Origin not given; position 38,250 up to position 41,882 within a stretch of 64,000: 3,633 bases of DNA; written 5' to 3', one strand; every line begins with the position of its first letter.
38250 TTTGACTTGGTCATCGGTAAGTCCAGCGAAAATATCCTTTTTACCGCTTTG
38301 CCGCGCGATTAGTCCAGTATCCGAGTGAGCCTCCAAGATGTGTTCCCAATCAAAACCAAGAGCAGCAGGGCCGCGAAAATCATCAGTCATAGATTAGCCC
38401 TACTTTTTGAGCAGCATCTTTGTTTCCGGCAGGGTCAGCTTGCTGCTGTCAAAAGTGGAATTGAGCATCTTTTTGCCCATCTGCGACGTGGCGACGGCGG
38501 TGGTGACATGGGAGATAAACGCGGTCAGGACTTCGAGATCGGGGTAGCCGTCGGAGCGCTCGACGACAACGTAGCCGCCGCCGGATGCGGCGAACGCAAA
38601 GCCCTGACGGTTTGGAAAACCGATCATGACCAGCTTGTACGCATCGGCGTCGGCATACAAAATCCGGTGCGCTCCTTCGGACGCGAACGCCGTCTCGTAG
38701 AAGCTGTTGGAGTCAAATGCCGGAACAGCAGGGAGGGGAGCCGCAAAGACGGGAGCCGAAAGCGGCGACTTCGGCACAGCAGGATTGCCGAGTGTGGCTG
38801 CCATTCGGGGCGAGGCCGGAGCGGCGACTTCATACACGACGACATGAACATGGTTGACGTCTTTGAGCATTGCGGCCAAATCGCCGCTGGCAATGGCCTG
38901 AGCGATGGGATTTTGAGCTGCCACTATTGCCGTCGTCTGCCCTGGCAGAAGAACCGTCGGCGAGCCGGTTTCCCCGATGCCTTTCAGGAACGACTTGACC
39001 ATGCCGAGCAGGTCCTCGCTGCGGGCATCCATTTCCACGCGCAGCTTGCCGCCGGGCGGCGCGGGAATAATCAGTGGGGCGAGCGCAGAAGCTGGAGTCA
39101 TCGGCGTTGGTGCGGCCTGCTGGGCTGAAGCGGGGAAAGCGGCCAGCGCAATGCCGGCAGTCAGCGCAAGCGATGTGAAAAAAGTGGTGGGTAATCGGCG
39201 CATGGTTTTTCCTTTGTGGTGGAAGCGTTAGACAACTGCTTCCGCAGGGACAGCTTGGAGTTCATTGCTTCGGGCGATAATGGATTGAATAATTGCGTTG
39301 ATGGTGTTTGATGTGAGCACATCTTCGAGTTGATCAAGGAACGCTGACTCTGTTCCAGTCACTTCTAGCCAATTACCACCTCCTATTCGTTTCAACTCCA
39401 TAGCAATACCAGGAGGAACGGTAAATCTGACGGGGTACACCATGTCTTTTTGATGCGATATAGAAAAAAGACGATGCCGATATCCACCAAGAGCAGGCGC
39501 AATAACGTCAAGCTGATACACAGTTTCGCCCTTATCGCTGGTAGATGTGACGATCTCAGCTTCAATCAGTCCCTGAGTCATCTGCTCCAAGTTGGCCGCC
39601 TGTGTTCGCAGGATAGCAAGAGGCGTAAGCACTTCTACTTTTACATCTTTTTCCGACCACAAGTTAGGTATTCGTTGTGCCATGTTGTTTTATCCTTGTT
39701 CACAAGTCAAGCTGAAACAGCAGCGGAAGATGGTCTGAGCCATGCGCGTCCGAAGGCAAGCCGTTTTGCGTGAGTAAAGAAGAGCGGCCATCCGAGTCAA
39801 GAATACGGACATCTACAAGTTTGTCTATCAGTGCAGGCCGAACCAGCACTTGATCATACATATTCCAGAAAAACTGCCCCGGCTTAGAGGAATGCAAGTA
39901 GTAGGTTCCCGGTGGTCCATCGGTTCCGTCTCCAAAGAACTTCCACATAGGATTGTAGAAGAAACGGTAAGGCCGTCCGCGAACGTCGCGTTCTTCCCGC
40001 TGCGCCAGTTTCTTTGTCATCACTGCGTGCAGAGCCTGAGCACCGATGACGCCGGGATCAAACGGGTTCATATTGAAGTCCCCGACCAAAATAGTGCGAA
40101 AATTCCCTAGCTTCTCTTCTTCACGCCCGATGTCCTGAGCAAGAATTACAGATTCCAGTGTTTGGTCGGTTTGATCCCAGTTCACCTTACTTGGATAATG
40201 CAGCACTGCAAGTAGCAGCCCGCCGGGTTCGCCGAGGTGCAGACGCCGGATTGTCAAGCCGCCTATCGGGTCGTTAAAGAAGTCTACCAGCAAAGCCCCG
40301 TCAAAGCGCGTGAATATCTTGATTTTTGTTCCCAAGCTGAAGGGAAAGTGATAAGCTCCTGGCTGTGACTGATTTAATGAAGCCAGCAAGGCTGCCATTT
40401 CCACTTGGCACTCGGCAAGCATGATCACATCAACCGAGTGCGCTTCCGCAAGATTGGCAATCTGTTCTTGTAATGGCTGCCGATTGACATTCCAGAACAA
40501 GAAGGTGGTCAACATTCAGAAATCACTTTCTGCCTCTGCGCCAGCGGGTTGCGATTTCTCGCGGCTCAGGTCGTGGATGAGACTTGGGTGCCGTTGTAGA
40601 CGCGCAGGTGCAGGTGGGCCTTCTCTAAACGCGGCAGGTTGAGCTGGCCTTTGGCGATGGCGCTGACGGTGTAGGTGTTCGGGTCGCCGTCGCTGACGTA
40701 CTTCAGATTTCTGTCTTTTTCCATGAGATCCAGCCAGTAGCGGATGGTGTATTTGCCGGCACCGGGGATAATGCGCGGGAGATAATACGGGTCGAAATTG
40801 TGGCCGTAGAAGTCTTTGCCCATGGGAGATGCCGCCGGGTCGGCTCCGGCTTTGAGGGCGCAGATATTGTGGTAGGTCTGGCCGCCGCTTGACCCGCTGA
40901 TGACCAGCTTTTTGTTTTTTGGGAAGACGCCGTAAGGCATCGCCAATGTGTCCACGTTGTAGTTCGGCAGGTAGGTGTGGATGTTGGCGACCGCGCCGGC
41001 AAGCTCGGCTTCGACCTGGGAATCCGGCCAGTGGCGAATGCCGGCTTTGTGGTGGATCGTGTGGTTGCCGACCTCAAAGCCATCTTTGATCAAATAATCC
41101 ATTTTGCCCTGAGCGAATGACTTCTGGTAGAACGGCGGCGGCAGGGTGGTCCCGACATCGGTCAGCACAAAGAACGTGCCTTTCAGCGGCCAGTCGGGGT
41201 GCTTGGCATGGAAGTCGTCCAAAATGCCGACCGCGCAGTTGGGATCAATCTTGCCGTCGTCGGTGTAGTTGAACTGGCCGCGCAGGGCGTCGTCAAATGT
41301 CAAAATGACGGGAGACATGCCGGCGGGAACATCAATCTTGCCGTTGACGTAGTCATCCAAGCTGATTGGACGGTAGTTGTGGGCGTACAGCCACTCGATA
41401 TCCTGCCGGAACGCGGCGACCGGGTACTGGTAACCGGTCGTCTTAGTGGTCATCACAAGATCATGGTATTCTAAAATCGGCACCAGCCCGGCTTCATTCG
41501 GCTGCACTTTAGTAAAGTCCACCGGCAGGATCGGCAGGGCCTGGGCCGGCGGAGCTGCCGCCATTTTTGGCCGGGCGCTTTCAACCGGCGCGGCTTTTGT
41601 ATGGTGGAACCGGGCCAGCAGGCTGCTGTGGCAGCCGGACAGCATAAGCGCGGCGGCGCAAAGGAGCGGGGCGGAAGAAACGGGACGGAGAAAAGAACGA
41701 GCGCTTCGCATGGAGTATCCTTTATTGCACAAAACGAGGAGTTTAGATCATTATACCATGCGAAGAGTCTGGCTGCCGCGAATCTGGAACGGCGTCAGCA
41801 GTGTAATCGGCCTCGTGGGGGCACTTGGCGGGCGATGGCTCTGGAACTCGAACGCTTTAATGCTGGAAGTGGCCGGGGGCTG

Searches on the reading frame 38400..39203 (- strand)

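Call 5: search_protein_families(library=pfam, proteins=[window:38400-39203:-], max_evalue=0.01)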
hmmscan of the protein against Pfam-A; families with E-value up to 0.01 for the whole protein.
window:38400-39203:- (267 aa): 0 families

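Call 62: search_protein_families(library=ncbifam, proteins=[window:38400-39203:-], max_evalue=0.00001)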
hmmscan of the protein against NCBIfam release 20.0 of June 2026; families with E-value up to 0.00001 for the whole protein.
window:38400-39203:- (267 aa): 0 families

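Call 67: search_protein_families(library=pfam, proteins=[window:38400-39203:-], max_evalue=1)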
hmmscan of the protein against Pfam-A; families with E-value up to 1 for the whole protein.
window:38400-39203:- (267 aa): 1 family
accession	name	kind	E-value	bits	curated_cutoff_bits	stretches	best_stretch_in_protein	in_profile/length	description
PF08898.15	DUF1843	-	0.12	13.5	23.3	1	99-112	6-19/52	Domain of unknown function (DUF1843)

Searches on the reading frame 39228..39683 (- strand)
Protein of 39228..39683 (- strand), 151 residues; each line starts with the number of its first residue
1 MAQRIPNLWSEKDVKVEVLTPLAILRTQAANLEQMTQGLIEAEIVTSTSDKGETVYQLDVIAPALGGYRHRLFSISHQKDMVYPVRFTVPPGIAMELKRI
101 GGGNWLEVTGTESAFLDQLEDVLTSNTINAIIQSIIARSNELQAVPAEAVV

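Call 67: search_protein_families(library=pfam, proteins=[window:39228-39683:-], max_evalue=1)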
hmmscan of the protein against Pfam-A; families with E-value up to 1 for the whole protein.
window:39228-39683:- (151 aa): 1 family
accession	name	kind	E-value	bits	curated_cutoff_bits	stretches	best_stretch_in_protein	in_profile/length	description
PF09002.17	Card1_endonuc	-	0.13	12.2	26.4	0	47-80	68-105/136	Card1-like, endonuclease domain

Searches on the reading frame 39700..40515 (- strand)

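Call 67: search_protein_families(library=pfam, proteins=[window:39700-40515:-], max_evalue=1)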
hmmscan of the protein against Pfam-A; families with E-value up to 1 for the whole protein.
window:39700-40515:- (271 aa): 1 family
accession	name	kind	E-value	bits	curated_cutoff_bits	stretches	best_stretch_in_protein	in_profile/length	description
PF03372.29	Exo_endo_phos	-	1.6e-09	38.3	24.5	1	7-262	2-225/225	Endonuclease/Exonuclease/phosphatase family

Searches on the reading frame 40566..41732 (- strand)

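Call 67: search_protein_families(library=pfam, proteins=[window:40566-41732:-], max_evalue=1)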
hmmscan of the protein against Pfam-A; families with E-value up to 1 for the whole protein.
window:40566-41732:- (388 aa): 1 family
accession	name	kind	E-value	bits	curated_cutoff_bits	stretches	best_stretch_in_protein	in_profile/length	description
PF01522.26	Polysacc_deac_1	-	1.4e-07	32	23.1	1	141-275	8-113/124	Polysaccharide deacetylase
